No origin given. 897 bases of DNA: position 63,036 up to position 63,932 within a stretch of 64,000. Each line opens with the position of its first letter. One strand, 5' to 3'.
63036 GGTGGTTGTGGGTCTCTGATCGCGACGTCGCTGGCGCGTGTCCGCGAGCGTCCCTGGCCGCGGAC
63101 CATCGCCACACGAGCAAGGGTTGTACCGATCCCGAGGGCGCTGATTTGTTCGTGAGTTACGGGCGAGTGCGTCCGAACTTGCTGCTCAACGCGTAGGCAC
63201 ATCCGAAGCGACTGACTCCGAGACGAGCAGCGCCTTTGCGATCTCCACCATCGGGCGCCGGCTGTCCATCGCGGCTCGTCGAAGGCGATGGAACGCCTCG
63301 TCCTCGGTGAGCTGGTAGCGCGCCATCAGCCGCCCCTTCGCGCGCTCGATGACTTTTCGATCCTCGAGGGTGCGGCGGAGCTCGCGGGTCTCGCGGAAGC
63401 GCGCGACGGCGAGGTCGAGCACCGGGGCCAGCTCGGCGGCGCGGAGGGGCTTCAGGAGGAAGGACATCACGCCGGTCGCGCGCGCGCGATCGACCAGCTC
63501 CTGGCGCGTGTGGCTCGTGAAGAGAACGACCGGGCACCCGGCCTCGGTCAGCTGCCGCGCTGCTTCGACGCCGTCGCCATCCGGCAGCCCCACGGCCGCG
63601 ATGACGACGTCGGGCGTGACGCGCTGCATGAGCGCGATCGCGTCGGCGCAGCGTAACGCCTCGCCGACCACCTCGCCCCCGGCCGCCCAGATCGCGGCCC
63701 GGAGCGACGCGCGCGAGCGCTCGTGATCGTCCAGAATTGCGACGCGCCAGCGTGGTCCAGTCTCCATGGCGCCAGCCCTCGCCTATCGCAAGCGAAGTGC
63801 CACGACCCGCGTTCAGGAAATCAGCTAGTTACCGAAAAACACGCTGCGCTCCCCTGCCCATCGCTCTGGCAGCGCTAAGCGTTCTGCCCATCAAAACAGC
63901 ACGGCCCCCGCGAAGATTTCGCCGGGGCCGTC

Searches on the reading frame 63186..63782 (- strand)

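Call 44: search_protein_families(library=pfam, proteins=[window:63186-63671:-], max_evalue=0.001)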
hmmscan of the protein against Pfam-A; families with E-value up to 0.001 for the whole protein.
window:63186-63671:- (161 aa): 2 families
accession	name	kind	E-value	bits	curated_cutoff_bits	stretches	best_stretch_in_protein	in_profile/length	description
PF03861.19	ANTAR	-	2.1e-22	79.1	27.3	1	97-149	2-54/54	ANTAR domain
PF00072.30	Response_reg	-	1.9e-12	47.8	30.2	1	2-82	25-107/111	Response regulator receiver domain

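Call 76: search_protein_families(library=ncbifam, proteins=[window:63186-63782:-], max_evalue=1e-20)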
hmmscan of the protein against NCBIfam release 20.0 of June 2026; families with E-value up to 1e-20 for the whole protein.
window:63186-63782:- (198 aa): 0 families
